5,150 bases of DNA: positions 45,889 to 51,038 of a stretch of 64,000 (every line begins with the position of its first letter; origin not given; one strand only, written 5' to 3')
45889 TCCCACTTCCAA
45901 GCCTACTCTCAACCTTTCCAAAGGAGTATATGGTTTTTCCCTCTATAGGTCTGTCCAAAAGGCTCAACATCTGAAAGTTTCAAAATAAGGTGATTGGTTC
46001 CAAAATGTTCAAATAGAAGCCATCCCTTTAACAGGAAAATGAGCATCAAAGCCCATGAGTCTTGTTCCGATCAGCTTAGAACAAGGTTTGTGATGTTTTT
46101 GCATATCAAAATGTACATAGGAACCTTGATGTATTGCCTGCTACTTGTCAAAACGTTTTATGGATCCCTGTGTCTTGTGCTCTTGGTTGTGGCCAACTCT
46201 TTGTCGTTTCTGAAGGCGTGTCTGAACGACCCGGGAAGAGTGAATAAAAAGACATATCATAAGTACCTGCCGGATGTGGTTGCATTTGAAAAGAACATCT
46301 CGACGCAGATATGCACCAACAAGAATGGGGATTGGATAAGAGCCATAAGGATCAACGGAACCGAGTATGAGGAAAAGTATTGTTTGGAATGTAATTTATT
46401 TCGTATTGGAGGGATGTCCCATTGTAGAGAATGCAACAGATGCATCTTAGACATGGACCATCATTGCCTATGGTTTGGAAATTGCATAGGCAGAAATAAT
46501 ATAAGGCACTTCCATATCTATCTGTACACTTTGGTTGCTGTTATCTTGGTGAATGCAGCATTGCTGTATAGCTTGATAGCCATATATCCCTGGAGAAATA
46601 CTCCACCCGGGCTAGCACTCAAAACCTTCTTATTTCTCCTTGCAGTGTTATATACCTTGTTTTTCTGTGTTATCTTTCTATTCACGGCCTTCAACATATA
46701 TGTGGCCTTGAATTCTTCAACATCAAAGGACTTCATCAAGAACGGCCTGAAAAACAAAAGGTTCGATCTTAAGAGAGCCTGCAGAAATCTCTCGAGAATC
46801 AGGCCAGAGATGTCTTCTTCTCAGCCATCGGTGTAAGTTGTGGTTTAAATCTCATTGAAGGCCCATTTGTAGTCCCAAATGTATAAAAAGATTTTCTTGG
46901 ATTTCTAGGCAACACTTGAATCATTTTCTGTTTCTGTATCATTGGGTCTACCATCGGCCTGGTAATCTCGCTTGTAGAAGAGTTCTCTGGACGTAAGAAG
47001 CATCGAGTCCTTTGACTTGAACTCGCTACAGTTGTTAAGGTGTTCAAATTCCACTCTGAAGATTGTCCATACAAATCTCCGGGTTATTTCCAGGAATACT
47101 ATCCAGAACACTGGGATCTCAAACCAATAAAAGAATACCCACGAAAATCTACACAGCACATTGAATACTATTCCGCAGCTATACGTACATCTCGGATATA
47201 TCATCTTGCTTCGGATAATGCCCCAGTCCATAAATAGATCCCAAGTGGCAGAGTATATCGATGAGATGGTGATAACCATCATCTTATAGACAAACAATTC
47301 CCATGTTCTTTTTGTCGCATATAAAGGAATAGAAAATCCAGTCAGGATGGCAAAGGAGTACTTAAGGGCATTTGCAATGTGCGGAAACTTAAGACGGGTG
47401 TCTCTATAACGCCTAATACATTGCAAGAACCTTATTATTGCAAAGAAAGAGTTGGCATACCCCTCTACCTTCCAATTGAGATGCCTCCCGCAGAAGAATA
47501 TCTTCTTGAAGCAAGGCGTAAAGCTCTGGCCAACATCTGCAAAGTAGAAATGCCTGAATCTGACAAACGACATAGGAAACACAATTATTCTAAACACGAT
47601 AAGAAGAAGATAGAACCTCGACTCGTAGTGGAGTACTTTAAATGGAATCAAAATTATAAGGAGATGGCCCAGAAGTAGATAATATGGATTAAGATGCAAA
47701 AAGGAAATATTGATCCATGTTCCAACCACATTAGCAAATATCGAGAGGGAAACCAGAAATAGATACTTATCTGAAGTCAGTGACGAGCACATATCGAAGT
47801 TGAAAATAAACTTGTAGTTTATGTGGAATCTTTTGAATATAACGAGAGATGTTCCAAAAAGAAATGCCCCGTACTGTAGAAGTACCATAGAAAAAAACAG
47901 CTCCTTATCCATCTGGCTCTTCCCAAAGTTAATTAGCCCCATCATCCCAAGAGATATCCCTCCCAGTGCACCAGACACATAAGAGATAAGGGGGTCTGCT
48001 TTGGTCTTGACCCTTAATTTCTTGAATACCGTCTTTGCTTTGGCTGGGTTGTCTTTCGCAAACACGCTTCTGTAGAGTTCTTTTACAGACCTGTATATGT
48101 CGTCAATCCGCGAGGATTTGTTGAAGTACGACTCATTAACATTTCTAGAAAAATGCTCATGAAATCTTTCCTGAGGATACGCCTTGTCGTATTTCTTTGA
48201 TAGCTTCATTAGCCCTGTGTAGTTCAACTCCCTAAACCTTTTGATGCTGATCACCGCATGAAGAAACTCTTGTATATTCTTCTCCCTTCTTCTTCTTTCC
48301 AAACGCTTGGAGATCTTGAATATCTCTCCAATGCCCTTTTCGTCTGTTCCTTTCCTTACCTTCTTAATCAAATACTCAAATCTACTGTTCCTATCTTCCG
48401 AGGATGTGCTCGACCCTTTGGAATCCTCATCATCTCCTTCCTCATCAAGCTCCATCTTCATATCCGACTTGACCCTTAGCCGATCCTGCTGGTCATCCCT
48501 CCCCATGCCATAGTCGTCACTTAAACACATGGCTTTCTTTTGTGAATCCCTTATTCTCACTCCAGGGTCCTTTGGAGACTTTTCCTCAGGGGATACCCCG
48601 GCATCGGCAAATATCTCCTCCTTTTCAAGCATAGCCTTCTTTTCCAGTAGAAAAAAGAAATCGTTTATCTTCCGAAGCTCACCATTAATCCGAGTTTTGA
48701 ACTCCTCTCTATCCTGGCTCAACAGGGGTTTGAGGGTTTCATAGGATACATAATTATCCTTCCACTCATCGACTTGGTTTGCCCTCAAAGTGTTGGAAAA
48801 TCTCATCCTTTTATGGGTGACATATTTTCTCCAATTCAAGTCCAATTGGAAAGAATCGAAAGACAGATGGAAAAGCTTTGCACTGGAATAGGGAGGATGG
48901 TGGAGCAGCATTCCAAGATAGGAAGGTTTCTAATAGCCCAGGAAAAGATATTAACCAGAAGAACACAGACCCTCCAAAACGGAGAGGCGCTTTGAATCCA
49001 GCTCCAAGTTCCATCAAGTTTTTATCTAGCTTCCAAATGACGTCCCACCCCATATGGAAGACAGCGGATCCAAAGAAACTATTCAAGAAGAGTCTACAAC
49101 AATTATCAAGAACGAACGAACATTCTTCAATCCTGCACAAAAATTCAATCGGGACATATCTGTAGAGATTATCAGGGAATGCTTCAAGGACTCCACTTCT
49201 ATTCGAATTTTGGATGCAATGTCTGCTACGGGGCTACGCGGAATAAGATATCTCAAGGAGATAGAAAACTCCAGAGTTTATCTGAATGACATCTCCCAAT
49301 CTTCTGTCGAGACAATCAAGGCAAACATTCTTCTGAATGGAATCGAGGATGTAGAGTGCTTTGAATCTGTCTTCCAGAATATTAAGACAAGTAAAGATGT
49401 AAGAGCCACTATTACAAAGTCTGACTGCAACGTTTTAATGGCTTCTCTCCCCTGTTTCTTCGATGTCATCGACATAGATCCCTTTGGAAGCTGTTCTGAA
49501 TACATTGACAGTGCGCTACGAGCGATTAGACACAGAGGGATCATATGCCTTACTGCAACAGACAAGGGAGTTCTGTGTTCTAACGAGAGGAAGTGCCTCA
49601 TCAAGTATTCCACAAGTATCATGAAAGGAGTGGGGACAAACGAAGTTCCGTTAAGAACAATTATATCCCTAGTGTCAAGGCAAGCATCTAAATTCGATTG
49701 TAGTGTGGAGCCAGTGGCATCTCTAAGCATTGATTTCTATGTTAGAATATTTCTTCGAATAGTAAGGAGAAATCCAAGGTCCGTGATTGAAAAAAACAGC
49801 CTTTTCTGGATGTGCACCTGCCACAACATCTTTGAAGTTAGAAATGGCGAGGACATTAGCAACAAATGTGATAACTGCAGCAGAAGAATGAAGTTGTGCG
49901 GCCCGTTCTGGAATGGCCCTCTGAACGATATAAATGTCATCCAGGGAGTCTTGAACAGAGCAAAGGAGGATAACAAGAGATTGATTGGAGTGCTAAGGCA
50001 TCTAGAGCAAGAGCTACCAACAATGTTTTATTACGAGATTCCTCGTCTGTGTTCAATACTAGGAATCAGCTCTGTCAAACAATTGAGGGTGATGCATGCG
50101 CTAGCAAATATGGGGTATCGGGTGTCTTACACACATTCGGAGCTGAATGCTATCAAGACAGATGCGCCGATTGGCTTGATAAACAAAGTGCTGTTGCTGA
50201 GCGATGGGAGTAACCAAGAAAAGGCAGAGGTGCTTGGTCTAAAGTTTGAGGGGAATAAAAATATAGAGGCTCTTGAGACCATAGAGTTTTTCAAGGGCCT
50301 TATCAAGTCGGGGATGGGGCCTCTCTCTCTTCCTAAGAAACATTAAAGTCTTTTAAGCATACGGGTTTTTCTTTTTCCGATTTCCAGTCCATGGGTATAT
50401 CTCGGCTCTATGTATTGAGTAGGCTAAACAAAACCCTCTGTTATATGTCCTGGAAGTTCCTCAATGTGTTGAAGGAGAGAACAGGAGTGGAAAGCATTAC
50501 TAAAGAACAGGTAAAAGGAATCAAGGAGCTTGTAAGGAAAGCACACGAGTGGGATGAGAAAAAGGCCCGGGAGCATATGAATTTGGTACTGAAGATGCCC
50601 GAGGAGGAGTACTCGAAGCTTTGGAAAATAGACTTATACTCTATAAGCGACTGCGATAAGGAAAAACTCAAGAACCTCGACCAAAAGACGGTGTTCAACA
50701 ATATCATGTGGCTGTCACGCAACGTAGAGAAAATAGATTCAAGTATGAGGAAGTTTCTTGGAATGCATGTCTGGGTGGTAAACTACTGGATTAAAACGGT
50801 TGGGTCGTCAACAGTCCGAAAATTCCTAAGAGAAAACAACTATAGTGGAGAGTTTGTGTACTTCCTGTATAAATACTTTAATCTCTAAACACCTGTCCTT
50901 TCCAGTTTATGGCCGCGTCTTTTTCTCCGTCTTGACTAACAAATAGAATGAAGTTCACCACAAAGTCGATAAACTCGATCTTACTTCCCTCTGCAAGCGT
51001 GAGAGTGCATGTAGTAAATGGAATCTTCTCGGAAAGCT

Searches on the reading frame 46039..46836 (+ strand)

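Call 65: search_protein_families(library=pfam, proteins=[window:46039-46836:+], max_evalue=0.001)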
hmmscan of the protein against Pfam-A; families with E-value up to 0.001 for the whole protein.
window:46039-46836:+ (265 aa): 1 family
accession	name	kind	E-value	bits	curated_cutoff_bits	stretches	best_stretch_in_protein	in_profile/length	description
PF01529.25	DHHC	-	1e-29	103.7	28.7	1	109-235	2-132/133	DHHC palmitoyltransferase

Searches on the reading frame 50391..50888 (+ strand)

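Call 65: search_protein_families(library=pfam, proteins=[window:50391-50888:+], max_evalue=0.001)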
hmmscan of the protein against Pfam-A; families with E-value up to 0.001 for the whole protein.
window:50391-50888:+ (165 aa): 1 family
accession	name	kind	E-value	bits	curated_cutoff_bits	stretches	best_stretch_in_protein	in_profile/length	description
PF24048.1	LRR_NXF1-5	-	0.00063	19.8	30.5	1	58-126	37-105/142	NXF1/2/3/5 leucine-rich repeat domain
